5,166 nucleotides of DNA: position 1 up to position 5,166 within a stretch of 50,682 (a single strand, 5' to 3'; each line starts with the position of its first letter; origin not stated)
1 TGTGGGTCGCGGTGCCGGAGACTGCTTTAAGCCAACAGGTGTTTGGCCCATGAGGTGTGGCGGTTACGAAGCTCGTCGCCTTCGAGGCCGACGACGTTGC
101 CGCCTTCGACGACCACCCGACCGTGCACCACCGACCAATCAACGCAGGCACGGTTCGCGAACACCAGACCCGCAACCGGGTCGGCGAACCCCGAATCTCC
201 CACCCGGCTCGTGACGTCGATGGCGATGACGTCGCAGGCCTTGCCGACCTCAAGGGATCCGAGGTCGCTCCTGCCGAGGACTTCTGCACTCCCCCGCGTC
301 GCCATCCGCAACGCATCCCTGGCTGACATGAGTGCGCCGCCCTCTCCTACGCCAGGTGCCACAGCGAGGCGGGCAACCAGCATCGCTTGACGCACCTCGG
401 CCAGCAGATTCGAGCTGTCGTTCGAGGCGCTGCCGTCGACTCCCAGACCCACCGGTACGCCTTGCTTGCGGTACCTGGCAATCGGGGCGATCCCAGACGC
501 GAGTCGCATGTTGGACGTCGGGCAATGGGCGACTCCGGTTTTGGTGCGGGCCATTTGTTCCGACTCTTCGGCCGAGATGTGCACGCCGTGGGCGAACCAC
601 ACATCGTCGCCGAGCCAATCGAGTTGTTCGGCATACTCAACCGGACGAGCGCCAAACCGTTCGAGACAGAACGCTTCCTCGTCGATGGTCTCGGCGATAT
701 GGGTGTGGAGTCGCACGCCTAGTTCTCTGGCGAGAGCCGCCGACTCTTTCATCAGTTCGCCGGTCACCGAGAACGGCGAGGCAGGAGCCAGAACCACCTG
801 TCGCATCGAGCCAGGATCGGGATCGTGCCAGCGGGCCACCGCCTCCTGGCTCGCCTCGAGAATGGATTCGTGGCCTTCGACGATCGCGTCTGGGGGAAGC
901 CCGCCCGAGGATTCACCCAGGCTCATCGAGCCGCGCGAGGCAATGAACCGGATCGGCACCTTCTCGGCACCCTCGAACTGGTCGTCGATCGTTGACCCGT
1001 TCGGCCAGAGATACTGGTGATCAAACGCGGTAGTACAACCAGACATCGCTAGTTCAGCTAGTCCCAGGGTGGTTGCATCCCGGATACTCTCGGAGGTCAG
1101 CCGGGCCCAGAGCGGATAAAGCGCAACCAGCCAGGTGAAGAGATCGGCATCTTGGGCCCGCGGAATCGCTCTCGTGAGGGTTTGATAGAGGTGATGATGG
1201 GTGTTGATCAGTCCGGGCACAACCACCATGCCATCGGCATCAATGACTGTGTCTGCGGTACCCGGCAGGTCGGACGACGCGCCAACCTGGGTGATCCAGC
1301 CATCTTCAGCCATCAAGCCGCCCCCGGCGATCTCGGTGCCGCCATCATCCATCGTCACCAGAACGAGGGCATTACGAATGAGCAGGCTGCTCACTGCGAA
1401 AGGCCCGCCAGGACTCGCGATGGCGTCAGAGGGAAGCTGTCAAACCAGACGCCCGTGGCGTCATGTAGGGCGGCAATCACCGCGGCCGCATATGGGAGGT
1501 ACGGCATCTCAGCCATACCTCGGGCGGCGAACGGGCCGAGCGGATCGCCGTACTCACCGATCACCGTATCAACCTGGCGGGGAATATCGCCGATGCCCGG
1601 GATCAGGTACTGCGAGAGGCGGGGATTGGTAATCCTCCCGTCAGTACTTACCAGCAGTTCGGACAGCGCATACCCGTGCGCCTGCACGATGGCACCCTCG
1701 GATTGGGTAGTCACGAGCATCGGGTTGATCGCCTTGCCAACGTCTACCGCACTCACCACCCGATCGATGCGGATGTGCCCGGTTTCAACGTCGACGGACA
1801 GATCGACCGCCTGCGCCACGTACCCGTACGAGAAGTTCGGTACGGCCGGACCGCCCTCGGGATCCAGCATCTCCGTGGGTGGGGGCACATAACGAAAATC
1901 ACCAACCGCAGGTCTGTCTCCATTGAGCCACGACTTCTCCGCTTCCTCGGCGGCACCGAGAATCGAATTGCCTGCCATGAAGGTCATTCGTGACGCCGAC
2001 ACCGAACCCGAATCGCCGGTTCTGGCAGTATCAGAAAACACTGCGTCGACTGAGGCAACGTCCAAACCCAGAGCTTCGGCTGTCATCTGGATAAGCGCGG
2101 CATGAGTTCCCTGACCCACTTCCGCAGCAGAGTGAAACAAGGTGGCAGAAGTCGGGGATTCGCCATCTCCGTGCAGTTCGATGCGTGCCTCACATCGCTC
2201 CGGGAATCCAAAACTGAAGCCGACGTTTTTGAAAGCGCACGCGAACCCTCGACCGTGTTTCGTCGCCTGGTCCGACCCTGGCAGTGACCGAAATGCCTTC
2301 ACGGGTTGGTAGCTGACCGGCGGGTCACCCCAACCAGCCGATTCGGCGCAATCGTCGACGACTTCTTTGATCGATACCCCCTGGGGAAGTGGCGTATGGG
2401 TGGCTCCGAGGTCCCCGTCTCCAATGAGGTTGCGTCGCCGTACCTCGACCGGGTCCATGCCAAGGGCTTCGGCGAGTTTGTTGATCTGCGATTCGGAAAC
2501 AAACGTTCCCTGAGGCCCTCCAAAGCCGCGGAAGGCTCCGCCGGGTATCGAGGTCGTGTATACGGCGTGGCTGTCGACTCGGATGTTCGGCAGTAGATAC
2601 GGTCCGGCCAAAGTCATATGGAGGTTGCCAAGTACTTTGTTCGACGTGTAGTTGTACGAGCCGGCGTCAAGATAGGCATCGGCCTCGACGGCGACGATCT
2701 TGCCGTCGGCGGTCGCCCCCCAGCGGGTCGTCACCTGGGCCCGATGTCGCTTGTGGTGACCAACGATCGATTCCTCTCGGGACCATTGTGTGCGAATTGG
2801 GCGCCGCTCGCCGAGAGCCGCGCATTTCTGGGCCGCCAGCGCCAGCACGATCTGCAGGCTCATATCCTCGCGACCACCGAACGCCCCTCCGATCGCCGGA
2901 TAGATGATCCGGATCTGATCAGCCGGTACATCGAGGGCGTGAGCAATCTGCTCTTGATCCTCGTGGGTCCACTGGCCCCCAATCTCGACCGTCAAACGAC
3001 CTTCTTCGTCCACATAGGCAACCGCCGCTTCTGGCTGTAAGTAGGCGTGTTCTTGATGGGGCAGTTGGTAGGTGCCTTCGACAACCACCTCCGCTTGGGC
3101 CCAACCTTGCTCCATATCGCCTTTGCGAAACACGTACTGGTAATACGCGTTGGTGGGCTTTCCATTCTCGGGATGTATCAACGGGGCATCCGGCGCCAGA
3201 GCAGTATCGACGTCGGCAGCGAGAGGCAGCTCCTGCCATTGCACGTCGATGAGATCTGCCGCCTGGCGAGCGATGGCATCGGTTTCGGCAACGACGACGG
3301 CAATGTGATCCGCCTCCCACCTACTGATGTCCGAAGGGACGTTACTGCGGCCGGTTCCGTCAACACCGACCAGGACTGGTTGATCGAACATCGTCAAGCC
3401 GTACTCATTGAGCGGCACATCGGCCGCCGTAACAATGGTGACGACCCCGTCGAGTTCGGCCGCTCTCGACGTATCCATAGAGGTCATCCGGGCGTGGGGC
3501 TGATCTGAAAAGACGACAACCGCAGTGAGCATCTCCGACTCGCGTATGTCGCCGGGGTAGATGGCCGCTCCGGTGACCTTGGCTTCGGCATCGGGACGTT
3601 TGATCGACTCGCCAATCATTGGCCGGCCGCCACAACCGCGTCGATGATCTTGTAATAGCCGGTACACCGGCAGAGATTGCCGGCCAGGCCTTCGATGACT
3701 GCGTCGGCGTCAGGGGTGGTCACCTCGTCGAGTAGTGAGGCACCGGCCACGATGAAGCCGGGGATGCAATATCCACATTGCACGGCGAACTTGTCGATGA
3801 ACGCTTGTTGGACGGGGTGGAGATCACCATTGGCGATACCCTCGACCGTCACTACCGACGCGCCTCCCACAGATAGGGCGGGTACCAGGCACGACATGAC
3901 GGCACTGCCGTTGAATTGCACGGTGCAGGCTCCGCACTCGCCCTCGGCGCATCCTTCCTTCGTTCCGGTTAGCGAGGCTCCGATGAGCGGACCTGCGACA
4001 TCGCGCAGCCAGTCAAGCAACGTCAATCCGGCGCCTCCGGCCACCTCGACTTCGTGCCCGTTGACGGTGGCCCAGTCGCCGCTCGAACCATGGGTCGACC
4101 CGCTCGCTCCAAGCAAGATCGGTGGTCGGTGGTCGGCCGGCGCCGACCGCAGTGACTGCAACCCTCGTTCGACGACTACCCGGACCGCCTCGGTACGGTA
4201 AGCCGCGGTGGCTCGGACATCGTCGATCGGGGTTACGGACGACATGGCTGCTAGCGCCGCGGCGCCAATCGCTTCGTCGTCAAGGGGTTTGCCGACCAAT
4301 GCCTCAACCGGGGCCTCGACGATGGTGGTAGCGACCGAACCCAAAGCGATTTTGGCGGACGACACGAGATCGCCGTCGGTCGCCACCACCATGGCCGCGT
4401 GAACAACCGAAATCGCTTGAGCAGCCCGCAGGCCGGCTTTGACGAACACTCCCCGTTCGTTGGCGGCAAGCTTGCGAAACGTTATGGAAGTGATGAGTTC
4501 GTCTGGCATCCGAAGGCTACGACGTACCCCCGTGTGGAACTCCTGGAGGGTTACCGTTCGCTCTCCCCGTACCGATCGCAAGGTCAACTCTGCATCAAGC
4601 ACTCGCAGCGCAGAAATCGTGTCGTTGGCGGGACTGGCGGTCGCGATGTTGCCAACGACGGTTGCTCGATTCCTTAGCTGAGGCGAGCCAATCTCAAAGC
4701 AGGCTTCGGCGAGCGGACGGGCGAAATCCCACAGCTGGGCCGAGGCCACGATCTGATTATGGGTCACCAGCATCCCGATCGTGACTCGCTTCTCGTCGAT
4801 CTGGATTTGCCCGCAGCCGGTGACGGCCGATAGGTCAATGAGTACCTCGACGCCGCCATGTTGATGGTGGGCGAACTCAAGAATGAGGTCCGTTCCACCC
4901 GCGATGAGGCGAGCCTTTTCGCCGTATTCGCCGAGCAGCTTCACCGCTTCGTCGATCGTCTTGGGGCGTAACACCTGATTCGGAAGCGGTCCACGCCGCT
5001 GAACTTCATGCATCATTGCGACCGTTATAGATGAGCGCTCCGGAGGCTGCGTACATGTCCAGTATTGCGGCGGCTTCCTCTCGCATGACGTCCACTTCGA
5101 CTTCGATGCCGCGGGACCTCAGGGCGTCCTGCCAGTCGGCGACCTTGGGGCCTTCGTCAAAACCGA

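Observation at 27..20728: Actinobacterial-type version of the ygeW-ygfK-ssnA-xdhD purine/urate degradation cluster, with an embedded importer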

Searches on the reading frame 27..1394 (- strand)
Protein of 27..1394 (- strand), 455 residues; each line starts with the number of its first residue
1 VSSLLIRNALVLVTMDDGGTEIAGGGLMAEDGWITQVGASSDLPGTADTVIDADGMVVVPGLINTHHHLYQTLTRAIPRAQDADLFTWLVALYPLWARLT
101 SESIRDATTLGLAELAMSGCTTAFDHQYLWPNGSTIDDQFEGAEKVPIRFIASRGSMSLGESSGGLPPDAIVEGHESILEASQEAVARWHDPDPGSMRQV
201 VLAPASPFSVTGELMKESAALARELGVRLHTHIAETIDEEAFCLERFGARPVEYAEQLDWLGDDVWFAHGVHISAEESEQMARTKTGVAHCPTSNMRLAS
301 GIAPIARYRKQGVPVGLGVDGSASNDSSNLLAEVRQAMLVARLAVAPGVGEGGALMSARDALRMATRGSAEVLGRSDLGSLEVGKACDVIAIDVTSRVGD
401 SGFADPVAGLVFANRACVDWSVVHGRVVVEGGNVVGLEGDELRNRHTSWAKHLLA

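Call 3: search_protein_families(library=pfam, proteins=[window:27-1394:-])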
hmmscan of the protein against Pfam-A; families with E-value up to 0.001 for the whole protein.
window:27-1394:- (455 aa): 2 families
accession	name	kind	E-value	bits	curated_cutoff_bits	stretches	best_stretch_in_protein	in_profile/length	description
PF01979.26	Amidohydro_1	-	1.2e-60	206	25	1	57-428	1-345/345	Amidohydrolase family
PF07969.17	Amidohydro_3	-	3.1e-18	66.9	29.7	2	98-428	151-471/472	Amidohydrolase family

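Call 5: search_protein_families(library=ncbifam, proteins=[window:27-1394:-], max_evalue=0.00001)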
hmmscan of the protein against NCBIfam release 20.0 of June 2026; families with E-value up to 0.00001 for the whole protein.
window:27-1394:- (455 aa): 31 families (the best 25 are shown)
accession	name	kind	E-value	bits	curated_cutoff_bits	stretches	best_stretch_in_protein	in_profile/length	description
NF006055.0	PRK08203.1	equivalog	5.2e-188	625.2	532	1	2-454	4-451/455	8-oxoguanine deaminase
NF009059.0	PRK12393.1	equivalog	1.7e-116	389.7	543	1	1-453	4-455/460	amidohydrolase family protein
NF005557.0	PRK07228.1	equivalog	7e-83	278.8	522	1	4-453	3-437/445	5'-deoxyadenosine deaminase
NF006549.0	PRK09045.1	equivalog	4.4e-72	243.1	540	1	10-453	15-439/444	TRZ/ATZ family hydrolase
NF004701.0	PRK06038.1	equivalog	6.8e-67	226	609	1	1-452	3-425/432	N-ethylammeline chlorohydrolase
NF005211.0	PRK06687.1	equivalog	3.1e-59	200.8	703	1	12-437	9-417/419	TRZ/ATZ family protein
NF006252.0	PRK08393.1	equivalog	6.3e-58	196.8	617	1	3-442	2-412/424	N-ethylammeline chlorohydrolase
NF012037.0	PRK15493.1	equivalog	2.4e-51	174.9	779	1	11-438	9-418/435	bifunctional S-methyl-5'-thioadenosine deaminase/S-adenosylhomocysteine deaminase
NF006056.0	PRK08204.1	subfamily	4.1e-48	164.3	391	1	2-453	3-440/449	hypothetical protein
TIGR02967.1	guan_deamin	equivalog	3.6e-47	161.3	375.4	1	27-396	9-364/401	guanine deaminase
NF006681.0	PRK09229.1-2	equivalog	1e-46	159.7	362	1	26-434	23-430/451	formimidoylglutamate deiminase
NF006679.0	PRK09228.1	subfamily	6e-45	153.8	351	1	22-396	29-389/433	guanine deaminase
NF004995.0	PRK06380.1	subfamily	2.4e-44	152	567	2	210-444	183-414/418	metal-dependent hydrolase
NF005540.0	PRK07203.1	equivalog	3.9e-40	137.8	444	1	4-453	2-438/444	putative aminohydrolase SsnA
NF004801.0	PRK06151.1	subfamily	6.7e-39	134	416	1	6-453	6-462/491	chlorohydrolase family protein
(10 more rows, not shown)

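Call 73: find_encoding_contigs(protein=window:27-1394:-, flank=10000, max_places=4)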
Protein window:27-1394:- (455 aa): no gene with exactly this product is on record in the collection.

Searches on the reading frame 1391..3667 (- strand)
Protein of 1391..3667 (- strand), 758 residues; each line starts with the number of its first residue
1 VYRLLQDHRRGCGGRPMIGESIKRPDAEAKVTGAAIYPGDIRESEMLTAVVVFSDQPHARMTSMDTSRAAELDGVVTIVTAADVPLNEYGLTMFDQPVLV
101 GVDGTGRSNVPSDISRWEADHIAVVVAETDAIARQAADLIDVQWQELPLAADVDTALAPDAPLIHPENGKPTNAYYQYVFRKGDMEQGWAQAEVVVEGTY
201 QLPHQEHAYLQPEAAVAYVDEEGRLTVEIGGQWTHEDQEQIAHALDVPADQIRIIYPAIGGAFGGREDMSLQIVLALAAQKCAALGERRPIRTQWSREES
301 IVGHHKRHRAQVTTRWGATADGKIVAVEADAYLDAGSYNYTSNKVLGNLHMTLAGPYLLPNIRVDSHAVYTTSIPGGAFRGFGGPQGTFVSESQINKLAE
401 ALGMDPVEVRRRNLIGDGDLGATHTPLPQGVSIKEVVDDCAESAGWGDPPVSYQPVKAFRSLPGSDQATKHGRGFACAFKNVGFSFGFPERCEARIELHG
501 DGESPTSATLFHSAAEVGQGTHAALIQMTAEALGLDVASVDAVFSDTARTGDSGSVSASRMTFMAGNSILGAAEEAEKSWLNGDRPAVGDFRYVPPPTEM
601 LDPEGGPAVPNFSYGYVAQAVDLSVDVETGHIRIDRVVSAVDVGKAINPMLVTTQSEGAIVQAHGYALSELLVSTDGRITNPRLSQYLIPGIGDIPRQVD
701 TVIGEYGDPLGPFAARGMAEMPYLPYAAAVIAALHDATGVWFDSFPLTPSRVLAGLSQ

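Call 3: search_protein_families(library=pfam, proteins=[window:1391-3667:-])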
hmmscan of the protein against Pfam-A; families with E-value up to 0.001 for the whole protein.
window:1391-3667:- (758 aa): 3 families
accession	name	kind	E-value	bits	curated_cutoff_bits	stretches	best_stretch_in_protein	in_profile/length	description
PF02738.23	MoCoBD_1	-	6.6e-74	248.5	27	1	170-414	5-244/244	Molybdopterin cofactor-binding domain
PF20256.3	MoCoBD_2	-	8.2e-49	167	27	2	601-696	187-283/283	Molybdopterin cofactor-binding domain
PF01315.27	Ald_Xan_dh_C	-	6.3e-19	68.8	31.3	1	32-148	1-110/110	Aldehyde oxidase and xanthine dehydrogenase, a/b hammerhead domain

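Call 5: search_protein_families(library=ncbifam, proteins=[window:1391-3667:-], max_evalue=0.00001)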
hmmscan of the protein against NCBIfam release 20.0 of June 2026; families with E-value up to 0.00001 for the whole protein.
window:1391-3667:- (758 aa): 13 families
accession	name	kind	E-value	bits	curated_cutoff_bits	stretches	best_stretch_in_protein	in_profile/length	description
TIGR03196.1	pucD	equivalog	6.7e-150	500.9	783.65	2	18-573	3-535/763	xanthine dehydrogenase subunit D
NF043082.1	XdhA_XDHase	equivalog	2.8e-120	402.7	780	2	18-578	1-543/758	xanthine dehydrogenase subunit XdhA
TIGR03311.1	Se_dep_XDH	equivalog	2.1e-116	390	830.45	2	17-438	161-564/848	selenium-dependent xanthine dehydrogenase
TIGR03194.1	4hydrxCoA_A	equivalog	2.5e-114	383.3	994.55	2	26-579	5-528/746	4-hydroxybenzoyl-CoA reductase subunit alpha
NF007426.0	PRK09970.1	equivalog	8e-113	378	916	2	17-577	5-545/761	xanthine dehydrogenase molybdenum-binding subunit XdhA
NF045668.1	pterin_aldehy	equivalog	8.2e-105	351.8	1100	1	17-756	174-904/905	molybdopterin-dependent aldehyde oxidoreductase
NF041018.1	glyceraldDH_alpha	equivalog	2.6e-86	290.7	790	2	18-575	3-538/741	glyceraldehyde dehydrogenase subunit alpha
TIGR02965.1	xanthine_xdhB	equivalog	1.5e-85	287.9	849.5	2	20-575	3-527/758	xanthine dehydrogenase molybdopterin binding subunit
TIGR03313.1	Se_sel_red_Mo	hypoth_equivalog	3.3e-77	260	1101.9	3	182-577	361-742/951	molybdopterin-dependent oxidoreductase Mo/Fe-S-binding subunit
NF041671.1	peri_hyde_PaoC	equivalog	1.6e-69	235.1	1180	2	17-555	17-509/735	aldehyde oxidoreductase molybdenum-binding subunit PaoC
NF040766.1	CODH_aero_grp5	exception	1e-66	225.7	950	2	17-577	4-550/785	aerobic carbon-monoxide dehydrogenase large subunit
TIGR02416.1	CO_dehy_Mo_lg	equivalog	1.9e-50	171.8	991.15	2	32-416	7-396/770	aerobic carbon-monoxide dehydrogenase large subunit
TIGR02969.1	mam_aldehyde_ox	subfamily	4.9e-44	150.2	1912.3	2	18-547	576-1069/1330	aldehyde oxidase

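Call 77: find_encoding_contigs(protein=window:1391-3619:-, flank=10000, max_places=4)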
Protein window:1391-3619:- (742 aa): 3 contigs read that carry it; 3 places shown.
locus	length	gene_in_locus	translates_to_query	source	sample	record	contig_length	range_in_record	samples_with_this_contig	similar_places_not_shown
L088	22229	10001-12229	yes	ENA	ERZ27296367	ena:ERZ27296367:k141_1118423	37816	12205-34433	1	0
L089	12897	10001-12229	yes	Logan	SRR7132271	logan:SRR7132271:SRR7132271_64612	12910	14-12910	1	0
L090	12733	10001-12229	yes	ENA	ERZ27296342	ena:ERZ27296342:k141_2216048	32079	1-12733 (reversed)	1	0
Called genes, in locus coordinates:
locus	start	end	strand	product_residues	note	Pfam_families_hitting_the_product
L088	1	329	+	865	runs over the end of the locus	PF01799:Fer2_2, PF01315:Ald_Xan_dh_C, PF02738:MoCoBD_1, PF20256:MoCoBD_2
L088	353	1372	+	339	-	PF01979:Amidohydro_1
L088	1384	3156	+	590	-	PF13183:Fer4_8 (faint), PF13187:Fer4_9 (faint), PF13237:Fer4_10 (faint), PF00037:Fer4 (faint), PF12797:Fer4_2 (faint), PF12838:Fer4_7 (weak)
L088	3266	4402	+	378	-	PF02608:Bmp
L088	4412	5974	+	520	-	PF00005:ABC_tran, PF13304:AAA_21 (faint), PF00005:ABC_tran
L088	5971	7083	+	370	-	PF02653:BPD_transp_2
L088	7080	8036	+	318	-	PF02653:BPD_transp_2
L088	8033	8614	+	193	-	PF00383:dCMP_cyt_deam_1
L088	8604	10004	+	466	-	PF00941:FAD_binding_5, PF03450:CO_deh_flav_C, PF01799:Fer2_2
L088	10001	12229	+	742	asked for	PF01315:Ald_Xan_dh_C, PF02738:MoCoBD_1, PF20256:MoCoBD_2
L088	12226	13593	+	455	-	PF01979:Amidohydro_1, PF07969:Amidohydro_3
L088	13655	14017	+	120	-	-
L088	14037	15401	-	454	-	PF02233:PNTB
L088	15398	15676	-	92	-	PF12769:PNTB_4TM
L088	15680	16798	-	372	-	PF05222:AlaDh_PNT_N, PF01262:AlaDh_PNT_C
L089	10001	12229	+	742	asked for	PF01315:Ald_Xan_dh_C, PF02738:MoCoBD_1, PF20256:MoCoBD_2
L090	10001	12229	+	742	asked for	PF01315:Ald_Xan_dh_C, PF02738:MoCoBD_1, PF20256:MoCoBD_2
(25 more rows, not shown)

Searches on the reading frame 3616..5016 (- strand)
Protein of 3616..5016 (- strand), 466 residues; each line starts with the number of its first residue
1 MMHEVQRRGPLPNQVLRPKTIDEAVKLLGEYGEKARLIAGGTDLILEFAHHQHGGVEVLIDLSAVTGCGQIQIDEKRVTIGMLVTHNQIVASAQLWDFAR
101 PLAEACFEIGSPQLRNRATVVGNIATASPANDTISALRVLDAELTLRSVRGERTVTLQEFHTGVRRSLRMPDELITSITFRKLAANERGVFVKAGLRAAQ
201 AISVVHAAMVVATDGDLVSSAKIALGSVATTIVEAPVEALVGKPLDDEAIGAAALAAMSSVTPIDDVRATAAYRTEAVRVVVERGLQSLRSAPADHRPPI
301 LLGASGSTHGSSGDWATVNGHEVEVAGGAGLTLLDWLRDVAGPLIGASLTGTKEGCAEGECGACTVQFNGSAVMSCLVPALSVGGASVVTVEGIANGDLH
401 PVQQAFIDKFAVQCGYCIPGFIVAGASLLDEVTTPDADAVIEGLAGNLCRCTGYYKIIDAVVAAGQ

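Call 3: search_protein_families(library=pfam, proteins=[window:3616-5016:-])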
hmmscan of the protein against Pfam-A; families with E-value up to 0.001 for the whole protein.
window:3616-5016:- (466 aa): 5 families
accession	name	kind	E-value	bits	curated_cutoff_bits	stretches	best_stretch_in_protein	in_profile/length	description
PF00941.27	FAD_binding_5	-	2.1e-40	138.7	27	1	14-179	4-166/170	FAD binding domain in molybdopterin dehydrogenase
PF01799.25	Fer2_2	-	1.4e-27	96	30.3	1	390-461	1-74/75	[2Fe-2S] binding domain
PF03450.22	CO_deh_flav_C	-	6.7e-19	68.4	25.5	1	193-288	4-101/102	CO dehydrogenase flavoprotein C-terminal domain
PF13085.11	Fer2_3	-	8.6e-05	23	27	1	329-393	27-88/107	2Fe-2S iron-sulfur cluster binding domain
PF00111.32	Fer2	-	0.00022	21.5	21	1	317-372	2-51/77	2Fe-2S iron-sulfur cluster binding domain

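Call 5: search_protein_families(library=ncbifam, proteins=[window:3616-5016:-], max_evalue=0.00001)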
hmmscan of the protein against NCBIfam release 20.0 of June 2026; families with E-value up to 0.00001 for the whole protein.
window:3616-5016:- (466 aa): 17 families
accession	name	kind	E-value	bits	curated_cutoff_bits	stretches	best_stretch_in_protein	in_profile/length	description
TIGR02963.1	xanthine_xdhA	equivalog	4.4e-85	286.1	467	2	13-284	193-463/468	xanthine dehydrogenase small subunit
NF043083.1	XdhB_XDHase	equivalog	3.6e-45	154.3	310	1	14-288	6-282/289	xanthine dehydrogenase subunit XdhB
NF041019.1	glyceraldDH_beta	equivalog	4.1e-43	147.6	350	1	14-288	7-279/280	glyceraldehyde dehydrogenase subunit beta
NF043084.2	XdhC_XDHase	equivalog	2.3e-42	144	217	1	317-462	6-147/151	xanthine dehydrogenase subunit XdhC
NF007427.0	PRK09971.1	equivalog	2.8e-42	144.9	287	1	14-287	6-281/292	xanthine dehydrogenase FAD-binding subunit XdhB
NF041020.1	glyceraldDH_gamma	equivalog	1.2e-40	138.8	290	1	318-465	17-159/164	glyceraldehyde dehydrogenase subunit gamma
TIGR03193.1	4hydroxCoAred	equivalog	1.1e-39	135.6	257.8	1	317-464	5-147/148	4-hydroxybenzoyl-CoA reductase subunit gamma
TIGR03198.1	pucE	equivalog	9.2e-39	132.3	254.3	1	317-462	7-146/151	xanthine dehydrogenase subunit E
NF045668.1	pterin_aldehy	equivalog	3.9e-36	124.5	1100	1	317-465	6-152/905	molybdopterin-dependent aldehyde oxidoreductase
TIGR03311.1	Se_dep_XDH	equivalog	6e-36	123.8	830.45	1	318-465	5-144/848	selenium-dependent xanthine dehydrogenase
NF007387.0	PRK09908.1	equivalog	8.3e-35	119.6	212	1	317-462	12-153/159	xanthine dehydrogenase iron sulfur-binding subunit XdhC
TIGR02969.1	mam_aldehyde_ox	subfamily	4.3e-30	104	1912.3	1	348-461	32-157/1330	aldehyde oxidase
NF008514.0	PRK11433.1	equivalog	5.2e-29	101.3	322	1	317-462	56-211/218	aldehyde dehydrogenase iron-sulfur subunit PaoA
TIGR03195.1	4hydrxCoA_B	equivalog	3.9e-23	82.1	404.55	2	14-125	6-115/321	4-hydroxybenzoyl-CoA reductase subunit beta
TIGR03199.1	pucC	equivalog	3.7e-20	72.3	306.05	1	18-278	1-258/264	xanthine dehydrogenase subunit C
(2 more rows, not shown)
